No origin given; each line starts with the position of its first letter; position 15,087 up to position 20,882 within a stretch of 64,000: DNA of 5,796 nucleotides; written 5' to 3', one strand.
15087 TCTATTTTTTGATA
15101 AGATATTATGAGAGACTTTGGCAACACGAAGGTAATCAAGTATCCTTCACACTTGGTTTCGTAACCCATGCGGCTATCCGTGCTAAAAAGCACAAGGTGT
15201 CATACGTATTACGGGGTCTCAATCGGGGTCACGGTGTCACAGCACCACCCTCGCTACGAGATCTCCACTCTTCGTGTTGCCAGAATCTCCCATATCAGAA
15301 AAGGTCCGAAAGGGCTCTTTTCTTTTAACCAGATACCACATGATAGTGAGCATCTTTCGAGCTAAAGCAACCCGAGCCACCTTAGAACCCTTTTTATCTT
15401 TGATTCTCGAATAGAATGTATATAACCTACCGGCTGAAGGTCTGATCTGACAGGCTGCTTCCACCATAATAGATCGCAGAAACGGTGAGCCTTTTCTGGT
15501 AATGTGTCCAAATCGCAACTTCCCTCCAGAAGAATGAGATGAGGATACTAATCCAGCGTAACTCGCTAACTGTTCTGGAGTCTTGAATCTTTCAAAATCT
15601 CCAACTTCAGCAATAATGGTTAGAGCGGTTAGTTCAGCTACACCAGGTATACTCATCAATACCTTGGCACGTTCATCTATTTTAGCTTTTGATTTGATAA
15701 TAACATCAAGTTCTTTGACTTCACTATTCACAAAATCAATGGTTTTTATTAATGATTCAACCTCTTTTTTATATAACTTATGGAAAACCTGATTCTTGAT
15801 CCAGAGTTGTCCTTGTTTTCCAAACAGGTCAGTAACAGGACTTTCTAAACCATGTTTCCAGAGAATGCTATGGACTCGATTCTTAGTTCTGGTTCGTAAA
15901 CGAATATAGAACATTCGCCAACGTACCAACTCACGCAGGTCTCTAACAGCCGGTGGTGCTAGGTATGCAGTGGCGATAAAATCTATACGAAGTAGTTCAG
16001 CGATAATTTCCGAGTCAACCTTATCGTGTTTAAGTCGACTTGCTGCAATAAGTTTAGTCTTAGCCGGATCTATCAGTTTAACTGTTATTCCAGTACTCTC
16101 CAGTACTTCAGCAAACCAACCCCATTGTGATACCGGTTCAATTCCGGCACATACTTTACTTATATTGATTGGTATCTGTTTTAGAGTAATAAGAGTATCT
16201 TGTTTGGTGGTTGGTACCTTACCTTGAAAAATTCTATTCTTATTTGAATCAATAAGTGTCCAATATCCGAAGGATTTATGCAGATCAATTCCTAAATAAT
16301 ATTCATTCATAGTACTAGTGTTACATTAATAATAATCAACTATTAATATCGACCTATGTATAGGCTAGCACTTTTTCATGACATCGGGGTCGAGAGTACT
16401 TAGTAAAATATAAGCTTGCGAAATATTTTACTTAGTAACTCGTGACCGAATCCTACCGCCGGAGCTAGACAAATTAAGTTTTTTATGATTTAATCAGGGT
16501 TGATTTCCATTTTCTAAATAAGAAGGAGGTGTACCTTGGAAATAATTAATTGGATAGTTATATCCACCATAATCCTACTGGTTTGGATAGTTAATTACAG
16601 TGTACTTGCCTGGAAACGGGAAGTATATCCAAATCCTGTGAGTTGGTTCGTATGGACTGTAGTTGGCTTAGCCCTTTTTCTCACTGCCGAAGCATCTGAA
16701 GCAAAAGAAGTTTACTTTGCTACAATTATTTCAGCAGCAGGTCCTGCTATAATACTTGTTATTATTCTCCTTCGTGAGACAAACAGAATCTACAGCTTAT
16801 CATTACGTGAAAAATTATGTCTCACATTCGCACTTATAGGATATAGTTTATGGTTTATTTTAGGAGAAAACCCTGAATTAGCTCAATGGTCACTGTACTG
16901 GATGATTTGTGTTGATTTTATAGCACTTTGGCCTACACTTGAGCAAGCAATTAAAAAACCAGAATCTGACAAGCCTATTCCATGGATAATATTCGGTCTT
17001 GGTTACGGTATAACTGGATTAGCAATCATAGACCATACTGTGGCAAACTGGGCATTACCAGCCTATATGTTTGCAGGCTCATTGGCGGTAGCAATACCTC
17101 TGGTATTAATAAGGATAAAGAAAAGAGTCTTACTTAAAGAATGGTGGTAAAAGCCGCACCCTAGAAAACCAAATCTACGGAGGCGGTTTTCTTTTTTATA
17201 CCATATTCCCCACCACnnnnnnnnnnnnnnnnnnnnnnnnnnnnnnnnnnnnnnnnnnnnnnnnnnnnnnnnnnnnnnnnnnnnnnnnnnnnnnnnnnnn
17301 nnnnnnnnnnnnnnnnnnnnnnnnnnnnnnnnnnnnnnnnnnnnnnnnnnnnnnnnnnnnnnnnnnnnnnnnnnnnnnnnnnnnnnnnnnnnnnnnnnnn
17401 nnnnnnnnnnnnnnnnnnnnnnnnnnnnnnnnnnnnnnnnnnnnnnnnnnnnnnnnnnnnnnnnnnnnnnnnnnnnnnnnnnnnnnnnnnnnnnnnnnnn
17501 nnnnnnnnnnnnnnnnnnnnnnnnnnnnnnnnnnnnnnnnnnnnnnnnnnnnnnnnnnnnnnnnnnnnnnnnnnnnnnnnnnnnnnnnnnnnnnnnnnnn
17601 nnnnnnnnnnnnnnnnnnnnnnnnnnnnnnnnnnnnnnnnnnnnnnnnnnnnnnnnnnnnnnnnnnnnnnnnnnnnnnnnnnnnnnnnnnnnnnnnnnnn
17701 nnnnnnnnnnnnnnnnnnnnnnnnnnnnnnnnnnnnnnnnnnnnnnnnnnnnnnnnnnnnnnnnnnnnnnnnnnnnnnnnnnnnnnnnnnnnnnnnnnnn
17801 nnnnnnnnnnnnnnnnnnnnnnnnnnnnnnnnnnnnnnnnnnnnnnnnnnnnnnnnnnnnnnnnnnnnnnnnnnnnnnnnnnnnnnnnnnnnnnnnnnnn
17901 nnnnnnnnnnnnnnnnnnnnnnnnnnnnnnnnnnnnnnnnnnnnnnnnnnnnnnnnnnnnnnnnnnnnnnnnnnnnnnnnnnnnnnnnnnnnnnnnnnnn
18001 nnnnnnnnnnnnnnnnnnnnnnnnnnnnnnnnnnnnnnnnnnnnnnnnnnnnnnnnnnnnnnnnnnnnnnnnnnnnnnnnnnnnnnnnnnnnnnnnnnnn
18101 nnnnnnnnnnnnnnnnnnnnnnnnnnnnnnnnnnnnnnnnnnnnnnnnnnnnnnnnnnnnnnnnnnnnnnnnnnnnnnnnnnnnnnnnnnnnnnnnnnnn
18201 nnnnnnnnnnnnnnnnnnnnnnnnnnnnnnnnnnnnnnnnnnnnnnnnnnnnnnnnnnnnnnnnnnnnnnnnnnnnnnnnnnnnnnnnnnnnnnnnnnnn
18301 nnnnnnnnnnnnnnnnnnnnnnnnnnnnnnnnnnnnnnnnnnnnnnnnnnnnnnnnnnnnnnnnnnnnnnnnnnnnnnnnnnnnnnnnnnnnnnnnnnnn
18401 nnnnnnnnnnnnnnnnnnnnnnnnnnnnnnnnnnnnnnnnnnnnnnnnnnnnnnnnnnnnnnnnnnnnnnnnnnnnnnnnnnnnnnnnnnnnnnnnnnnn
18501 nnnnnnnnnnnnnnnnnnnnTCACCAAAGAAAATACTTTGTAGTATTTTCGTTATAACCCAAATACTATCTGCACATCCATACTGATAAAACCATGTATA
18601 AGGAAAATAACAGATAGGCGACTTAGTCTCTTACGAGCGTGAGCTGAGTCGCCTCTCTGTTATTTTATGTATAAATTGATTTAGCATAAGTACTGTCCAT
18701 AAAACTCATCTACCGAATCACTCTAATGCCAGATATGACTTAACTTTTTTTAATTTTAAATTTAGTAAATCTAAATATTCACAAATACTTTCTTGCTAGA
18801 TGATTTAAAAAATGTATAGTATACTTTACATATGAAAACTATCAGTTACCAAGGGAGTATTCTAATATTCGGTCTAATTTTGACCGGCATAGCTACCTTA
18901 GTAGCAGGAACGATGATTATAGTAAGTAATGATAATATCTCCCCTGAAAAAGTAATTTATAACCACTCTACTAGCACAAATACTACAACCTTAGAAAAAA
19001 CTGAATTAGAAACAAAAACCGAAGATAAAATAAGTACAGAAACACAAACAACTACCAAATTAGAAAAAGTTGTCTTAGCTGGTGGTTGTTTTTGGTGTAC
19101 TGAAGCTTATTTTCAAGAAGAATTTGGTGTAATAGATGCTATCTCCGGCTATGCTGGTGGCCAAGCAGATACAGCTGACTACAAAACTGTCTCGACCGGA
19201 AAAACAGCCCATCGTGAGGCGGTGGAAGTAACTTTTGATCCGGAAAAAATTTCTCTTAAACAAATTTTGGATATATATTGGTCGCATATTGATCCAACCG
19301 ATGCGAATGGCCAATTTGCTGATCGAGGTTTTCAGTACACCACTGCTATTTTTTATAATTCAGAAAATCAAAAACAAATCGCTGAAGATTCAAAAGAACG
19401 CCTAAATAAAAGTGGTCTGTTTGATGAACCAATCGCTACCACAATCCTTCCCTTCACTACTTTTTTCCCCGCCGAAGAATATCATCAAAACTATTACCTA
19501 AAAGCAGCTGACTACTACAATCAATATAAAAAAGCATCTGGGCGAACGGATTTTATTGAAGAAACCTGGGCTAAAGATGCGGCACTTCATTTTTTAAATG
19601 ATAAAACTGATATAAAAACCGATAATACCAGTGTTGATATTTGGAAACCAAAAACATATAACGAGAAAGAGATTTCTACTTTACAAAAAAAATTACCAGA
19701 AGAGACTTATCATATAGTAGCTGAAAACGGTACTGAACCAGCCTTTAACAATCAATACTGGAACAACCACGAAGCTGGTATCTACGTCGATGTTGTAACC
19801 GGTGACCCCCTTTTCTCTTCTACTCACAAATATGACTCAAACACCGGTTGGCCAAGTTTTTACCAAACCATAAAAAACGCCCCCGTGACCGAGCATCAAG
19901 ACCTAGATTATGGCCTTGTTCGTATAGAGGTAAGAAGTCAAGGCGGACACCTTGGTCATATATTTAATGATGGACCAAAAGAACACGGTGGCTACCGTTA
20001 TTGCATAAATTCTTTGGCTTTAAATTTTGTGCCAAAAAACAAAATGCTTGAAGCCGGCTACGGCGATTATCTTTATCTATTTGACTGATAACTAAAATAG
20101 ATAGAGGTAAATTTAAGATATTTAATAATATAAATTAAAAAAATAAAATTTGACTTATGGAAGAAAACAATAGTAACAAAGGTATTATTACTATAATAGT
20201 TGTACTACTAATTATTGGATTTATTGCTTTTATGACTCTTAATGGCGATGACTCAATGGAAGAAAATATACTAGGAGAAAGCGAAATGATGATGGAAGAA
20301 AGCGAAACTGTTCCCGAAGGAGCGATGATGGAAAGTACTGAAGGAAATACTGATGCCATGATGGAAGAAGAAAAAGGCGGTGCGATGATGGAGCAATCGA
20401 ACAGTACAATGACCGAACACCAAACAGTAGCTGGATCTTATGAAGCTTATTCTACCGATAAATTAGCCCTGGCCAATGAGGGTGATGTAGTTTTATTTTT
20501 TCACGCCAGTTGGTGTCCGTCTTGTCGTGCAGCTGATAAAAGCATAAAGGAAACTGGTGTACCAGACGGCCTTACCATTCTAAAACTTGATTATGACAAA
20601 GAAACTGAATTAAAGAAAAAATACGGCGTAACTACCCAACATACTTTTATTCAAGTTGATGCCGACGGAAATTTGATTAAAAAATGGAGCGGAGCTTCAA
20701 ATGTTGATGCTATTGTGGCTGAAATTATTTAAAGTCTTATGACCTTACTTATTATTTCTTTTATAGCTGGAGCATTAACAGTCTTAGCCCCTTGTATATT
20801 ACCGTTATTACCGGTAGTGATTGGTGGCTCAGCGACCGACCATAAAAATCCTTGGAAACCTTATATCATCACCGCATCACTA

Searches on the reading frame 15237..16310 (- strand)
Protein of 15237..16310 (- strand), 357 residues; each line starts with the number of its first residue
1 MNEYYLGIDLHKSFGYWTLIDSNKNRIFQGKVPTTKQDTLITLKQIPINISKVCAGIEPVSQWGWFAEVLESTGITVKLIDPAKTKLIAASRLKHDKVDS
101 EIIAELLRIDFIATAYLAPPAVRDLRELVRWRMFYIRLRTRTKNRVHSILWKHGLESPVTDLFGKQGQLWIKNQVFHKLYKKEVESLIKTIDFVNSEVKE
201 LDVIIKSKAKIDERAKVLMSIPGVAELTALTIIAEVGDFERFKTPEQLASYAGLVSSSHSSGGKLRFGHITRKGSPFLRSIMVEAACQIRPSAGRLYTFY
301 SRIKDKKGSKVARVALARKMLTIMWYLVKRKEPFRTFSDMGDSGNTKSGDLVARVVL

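Call 43: search_protein_families(library=pfam, proteins=[window:15237-16310:-], max_evalue=0.001)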
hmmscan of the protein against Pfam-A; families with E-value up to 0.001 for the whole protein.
window:15237-16310:- (357 aa): 2 families
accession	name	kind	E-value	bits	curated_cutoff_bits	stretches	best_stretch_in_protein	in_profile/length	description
PF02371.22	Transposase_20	-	6.7e-24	84.5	21.3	1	216-289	2-75/87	Transposase IS116/IS110/IS902 family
PF01548.23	DEDD_Tnp_IS110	-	3.1e-19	69.7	29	1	6-150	1-150/155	Transposase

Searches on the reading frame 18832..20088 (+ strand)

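Call 44: search_protein_families(library=pfam, proteins=[window:18832-20088:+], max_evalue=0.001)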
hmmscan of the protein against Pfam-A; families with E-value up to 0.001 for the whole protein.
window:18832-20088:+ (418 aa): 2 families
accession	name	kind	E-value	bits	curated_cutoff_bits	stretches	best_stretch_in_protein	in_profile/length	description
PF01625.27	PMSR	-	1.8e-58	197.6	23.7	1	79-230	1-152/153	Peptide methionine sulfoxide reductase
PF01641.26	SelR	-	4.9e-42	143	24.9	1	288-401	1-116/116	SelR domain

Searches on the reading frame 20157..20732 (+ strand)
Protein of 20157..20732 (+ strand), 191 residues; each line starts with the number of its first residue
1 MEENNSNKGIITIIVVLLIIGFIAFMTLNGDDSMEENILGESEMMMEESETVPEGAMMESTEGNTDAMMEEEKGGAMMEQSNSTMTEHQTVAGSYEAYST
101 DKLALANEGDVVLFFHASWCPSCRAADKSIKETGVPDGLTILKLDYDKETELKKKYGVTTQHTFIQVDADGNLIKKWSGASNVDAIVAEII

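Call 44: search_protein_families(library=pfam, proteins=[window:20157-20732:+], max_evalue=0.001)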
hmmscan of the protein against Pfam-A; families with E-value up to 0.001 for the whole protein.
window:20157-20732:+ (191 aa): 4 families
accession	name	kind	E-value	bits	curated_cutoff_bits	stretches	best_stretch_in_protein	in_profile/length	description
PF00085.26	Thioredoxin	-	2.4e-09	37.6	23.5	1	105-190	14-101/103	Thioredoxin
PF13098.12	Thioredoxin_2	-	0.00014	22.6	27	0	106-174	3-88/104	Thioredoxin-like domain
PF08534.16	Redoxin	-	0.00018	21.8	26.6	0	97-131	20-52/148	Redoxin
PF13905.12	Thioredoxin_8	-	0.0005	20.8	27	0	111-132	4-25/94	Thioredoxin-like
